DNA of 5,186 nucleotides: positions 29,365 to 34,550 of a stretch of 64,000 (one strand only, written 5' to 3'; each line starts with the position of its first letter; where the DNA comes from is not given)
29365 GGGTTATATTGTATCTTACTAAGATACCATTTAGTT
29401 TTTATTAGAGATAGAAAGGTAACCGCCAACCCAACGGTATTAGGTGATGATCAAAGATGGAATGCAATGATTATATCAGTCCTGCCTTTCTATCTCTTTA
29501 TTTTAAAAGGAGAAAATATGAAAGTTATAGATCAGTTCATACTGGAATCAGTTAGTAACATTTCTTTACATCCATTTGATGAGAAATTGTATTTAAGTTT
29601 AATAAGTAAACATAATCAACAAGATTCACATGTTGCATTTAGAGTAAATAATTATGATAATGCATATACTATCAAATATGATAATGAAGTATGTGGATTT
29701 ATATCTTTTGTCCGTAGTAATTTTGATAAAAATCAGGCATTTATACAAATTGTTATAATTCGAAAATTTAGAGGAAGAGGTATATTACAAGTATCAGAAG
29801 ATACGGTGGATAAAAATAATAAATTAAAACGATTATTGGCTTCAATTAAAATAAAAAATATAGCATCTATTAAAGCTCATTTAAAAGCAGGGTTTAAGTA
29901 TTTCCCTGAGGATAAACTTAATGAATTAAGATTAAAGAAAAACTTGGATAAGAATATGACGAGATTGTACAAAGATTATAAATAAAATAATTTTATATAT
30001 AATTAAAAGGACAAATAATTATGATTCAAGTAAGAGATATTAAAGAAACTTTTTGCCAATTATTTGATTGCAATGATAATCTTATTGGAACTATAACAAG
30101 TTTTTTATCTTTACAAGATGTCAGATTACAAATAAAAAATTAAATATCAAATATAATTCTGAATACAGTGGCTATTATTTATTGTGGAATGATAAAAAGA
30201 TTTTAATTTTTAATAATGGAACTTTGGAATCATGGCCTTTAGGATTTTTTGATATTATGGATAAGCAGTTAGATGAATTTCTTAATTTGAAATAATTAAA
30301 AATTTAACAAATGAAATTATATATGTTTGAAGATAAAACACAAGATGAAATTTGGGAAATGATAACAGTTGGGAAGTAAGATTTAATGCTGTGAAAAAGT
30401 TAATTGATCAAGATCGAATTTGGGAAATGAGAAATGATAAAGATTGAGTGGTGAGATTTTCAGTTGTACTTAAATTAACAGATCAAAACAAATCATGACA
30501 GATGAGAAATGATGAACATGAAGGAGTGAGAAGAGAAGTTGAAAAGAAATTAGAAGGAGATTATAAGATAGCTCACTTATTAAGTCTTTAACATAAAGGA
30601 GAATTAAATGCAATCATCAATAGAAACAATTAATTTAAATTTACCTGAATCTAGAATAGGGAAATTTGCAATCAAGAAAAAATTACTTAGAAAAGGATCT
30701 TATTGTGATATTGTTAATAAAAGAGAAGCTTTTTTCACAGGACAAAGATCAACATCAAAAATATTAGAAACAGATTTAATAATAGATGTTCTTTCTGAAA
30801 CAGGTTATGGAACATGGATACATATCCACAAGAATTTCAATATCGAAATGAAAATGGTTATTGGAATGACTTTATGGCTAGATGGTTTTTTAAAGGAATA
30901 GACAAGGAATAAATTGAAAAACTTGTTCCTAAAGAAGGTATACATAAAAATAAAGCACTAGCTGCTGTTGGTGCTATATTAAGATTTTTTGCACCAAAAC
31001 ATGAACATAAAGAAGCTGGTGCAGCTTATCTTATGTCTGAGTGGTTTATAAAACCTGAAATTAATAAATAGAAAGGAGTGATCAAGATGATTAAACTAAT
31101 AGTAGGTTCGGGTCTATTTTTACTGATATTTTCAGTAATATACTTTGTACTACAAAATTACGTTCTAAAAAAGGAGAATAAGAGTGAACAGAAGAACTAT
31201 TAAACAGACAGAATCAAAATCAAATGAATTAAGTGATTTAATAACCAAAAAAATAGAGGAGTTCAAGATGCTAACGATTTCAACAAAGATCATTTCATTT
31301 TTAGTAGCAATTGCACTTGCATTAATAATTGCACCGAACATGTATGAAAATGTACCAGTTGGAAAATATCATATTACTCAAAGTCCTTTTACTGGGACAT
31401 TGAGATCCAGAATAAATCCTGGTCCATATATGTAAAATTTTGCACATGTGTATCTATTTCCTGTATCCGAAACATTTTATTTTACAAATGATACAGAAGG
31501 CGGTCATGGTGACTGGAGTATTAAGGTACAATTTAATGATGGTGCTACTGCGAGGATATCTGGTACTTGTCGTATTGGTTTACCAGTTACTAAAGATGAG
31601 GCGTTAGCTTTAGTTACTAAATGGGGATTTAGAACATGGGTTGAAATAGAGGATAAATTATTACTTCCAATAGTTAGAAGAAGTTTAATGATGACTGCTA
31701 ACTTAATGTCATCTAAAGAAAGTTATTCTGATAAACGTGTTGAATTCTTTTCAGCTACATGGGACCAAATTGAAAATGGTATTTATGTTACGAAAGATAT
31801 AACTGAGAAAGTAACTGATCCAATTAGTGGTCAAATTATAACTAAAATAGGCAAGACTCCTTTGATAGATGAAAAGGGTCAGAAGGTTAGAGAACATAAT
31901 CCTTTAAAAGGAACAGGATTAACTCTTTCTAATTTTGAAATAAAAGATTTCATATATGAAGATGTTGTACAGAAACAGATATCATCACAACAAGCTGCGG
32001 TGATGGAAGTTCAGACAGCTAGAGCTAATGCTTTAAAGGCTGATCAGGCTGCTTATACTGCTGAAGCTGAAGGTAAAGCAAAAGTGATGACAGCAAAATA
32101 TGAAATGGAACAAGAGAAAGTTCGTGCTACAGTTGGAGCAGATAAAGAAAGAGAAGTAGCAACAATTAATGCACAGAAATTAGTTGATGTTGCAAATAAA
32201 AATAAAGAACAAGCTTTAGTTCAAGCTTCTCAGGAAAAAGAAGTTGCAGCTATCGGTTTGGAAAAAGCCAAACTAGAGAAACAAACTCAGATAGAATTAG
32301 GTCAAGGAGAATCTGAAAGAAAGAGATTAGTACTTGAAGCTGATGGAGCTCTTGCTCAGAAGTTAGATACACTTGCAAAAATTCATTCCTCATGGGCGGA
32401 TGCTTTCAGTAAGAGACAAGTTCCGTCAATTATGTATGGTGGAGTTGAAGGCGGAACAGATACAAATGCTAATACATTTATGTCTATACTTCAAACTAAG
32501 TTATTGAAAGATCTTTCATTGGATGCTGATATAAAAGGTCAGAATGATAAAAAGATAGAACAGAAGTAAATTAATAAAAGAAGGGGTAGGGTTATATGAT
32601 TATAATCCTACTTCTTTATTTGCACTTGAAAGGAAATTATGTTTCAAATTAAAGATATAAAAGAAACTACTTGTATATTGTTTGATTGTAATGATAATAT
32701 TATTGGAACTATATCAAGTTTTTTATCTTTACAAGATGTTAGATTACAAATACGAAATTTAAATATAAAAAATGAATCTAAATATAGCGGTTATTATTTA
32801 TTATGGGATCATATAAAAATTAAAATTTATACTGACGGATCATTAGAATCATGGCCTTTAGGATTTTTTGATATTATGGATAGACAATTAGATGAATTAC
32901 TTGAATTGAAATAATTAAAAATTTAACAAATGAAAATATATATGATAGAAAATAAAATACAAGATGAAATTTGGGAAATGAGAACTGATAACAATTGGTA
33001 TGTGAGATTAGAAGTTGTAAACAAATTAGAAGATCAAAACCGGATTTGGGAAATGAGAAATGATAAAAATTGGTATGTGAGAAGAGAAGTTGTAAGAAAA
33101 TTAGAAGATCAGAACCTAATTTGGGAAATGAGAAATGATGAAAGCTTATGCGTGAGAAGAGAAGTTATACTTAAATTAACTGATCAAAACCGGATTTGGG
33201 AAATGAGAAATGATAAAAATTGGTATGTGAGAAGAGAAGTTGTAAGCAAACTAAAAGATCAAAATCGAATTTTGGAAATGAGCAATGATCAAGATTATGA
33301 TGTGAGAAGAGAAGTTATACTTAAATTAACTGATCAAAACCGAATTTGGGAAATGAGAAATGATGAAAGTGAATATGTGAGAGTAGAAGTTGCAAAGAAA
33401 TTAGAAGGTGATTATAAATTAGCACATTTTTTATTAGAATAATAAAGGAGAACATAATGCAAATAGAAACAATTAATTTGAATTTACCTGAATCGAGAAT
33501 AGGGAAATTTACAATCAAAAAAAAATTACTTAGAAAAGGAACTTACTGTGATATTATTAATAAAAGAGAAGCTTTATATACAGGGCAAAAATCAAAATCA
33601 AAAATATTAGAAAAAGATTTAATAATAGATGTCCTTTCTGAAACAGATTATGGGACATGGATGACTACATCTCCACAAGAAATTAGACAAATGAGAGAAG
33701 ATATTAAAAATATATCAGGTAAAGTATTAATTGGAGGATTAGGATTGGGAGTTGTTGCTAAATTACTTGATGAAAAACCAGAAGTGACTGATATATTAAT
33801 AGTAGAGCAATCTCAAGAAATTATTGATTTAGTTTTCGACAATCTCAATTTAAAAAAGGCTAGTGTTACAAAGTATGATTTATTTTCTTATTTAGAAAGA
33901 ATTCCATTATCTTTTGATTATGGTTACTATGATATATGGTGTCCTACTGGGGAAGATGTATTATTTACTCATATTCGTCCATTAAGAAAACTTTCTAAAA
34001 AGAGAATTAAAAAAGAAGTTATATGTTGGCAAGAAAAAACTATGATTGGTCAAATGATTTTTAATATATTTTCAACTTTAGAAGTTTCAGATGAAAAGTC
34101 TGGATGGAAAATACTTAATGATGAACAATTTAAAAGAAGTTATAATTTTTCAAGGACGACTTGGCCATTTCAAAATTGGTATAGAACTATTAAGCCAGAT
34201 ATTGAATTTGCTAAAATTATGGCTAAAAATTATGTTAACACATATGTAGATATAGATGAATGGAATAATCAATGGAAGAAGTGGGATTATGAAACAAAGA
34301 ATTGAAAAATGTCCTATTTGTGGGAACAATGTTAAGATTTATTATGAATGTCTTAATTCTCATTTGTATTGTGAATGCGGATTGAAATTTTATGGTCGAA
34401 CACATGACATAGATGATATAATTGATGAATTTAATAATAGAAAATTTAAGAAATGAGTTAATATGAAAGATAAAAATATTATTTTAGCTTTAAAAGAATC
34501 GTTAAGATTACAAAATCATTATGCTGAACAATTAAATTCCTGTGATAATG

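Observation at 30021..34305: Segmental duplication with one copy decaying into pseudogenes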

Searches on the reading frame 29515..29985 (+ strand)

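Call 7: search_protein_families(library=pfam, proteins=[window:29515-29985:+], max_evalue=0.01)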
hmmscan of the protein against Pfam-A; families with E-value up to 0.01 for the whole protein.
window:29515-29985:+ (156 aa): 2 families
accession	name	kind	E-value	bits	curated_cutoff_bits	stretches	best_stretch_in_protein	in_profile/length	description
PF00583.31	Acetyltransf_1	-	7.1e-06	26.7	20.7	1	46-127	31-116/116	Acetyltransferase (GNAT) family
PF13302.13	Acetyltransf_3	-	7.7e-06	27.1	25.4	1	44-128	47-138/138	Acetyltransferase (GNAT) domain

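Call 8: search_protein_families(library=phrogs, proteins=[window:29515-29985:+], max_evalue=0.01)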
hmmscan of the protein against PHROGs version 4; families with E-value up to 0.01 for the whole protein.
window:29515-29985:+ (156 aa): 1 family
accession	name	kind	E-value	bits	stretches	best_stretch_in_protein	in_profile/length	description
phrog_1249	-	other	1.6e-06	29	1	6-138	26-157/180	acetyltransferase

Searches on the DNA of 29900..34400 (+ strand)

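Call 6: search_dna_similar(query=window:29900-34400:+, collection=phages, mode=distant, max_rows=20)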
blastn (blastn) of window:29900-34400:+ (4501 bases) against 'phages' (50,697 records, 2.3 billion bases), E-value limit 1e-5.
No match.

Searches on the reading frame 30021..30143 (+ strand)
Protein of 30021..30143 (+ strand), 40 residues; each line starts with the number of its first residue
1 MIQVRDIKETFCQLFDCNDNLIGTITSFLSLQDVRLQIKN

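Call 16: find_encoding_contigs(protein=window:30021-30143:+, flank=10000, max_places=10)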
Protein window:30021-30143:+ (40 aa): 1 contig read that carries it; 1 place shown.
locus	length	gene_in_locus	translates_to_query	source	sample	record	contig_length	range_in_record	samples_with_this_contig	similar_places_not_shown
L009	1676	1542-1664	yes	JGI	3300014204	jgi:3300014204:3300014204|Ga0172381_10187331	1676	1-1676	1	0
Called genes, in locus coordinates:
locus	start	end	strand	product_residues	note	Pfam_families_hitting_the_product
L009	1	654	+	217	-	?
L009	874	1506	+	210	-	PF00583:Acetyltransf_1 (faint), PF13302:Acetyltransf_3 (faint)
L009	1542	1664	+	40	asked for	-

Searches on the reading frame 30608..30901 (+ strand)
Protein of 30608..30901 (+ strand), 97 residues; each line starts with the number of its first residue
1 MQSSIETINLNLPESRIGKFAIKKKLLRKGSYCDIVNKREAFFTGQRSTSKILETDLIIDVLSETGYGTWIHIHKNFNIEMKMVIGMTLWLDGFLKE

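Call 7: search_protein_families(library=pfam, proteins=[window:30608-30901:+], max_evalue=0.01)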
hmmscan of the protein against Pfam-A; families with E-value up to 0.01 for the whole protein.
window:30608-30901:+ (97 aa): 0 families

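Call 8: search_protein_families(library=phrogs, proteins=[window:30608-30901:+], max_evalue=0.01)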
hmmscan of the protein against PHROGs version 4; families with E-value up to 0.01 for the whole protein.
window:30608-30901:+ (97 aa): 0 families

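Call 12: find_encoding_contigs(protein=window:30608-30901:+, flank=10000, max_places=10)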
Protein window:30608-30901:+ (97 aa): 4 contigs read that carry it; 4 places shown.
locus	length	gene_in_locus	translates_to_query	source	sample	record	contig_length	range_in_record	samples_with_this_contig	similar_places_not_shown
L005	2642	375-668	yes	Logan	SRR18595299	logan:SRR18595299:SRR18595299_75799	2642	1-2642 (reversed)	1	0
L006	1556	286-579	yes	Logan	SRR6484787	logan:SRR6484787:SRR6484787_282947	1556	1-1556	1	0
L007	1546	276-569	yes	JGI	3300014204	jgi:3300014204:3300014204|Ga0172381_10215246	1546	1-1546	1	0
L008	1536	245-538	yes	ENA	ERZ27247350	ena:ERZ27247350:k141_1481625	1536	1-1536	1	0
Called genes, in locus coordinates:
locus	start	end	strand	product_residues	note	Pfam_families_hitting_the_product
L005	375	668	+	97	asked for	-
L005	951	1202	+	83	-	-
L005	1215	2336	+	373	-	-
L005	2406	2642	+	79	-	?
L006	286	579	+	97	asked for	-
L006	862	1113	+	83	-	-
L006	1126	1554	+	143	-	?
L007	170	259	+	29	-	-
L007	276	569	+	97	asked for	-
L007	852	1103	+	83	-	-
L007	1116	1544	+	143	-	?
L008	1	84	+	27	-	?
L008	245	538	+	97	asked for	-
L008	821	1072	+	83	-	-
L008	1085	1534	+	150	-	?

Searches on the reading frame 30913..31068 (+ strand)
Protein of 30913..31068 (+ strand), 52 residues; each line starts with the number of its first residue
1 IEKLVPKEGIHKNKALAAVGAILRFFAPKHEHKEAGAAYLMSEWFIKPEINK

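Call 38: search_protein_families(library=phrogs, proteins=[window:30913-31068:+], max_evalue=0.1)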
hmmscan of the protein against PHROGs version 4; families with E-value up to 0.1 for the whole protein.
seq(52 aa): 1 family
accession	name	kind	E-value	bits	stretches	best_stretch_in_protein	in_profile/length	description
phrog_36680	-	unknown function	7.9e-12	46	1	5-48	60-103/116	-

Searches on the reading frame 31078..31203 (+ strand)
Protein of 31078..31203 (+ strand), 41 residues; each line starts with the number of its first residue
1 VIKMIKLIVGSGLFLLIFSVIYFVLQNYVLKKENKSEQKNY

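Call 38: search_protein_families(library=phrogs, proteins=[window:31078-31203:+], max_evalue=0.1)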
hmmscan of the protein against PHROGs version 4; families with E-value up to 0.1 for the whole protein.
window:31078-31203:+ (41 aa): 1 family
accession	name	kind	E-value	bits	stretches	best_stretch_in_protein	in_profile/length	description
phrog_25111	-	tail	0.031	14.5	1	6-28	6-28/333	tail protein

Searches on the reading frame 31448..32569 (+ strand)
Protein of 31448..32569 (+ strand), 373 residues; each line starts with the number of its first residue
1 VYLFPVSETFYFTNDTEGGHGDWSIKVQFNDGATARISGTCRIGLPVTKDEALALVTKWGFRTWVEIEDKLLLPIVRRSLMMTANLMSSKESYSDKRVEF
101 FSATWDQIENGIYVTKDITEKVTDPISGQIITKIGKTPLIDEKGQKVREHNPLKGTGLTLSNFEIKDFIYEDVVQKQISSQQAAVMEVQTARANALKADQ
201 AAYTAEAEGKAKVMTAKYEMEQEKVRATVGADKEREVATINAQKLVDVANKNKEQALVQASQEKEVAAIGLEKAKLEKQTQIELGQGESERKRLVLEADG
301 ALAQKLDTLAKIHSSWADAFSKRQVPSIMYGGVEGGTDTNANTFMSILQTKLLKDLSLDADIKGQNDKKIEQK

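Call 7: search_protein_families(library=pfam, proteins=[window:31448-32569:+], max_evalue=0.01)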
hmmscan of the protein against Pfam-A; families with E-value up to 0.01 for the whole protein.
window:31448-32569:+ (373 aa): 1 family
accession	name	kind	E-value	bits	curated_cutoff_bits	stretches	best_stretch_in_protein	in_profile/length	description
PF01145.31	Band_7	-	1.5e-06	28.9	23.6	1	11-199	44-166/176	SPFH domain / Band 7 family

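Call 8: search_protein_families(library=phrogs, proteins=[window:31448-32569:+], max_evalue=0.01)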
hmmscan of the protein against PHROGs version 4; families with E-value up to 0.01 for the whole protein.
window:31448-32569:+ (373 aa): 2 families
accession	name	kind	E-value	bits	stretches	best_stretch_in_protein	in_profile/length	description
phrog_11908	-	unknown function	3e-55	188.7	1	23-360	87-427/430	-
phrog_200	-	other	9.8e-06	25.9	0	2-110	140-239/379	lipoprotein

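Call 13: find_encoding_contigs(protein=window:31448-32569:+, flank=10000, max_places=10)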
Protein window:31448-32569:+ (373 aa): 1 contig read that carries it; 1 place shown.
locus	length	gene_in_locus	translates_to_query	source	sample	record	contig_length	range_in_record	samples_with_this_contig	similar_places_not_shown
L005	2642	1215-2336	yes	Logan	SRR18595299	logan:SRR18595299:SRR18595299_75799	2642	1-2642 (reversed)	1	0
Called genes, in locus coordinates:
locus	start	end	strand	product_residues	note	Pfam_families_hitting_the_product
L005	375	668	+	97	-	-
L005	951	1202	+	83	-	-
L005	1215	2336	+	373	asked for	-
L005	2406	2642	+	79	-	?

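Call 35: search_protein_families(library=padloc, proteins=[window:31448-32569:+], max_evalue=0.1)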
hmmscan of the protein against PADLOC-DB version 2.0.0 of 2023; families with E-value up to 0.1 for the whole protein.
window:31448-32569:+ (373 aa): 0 families
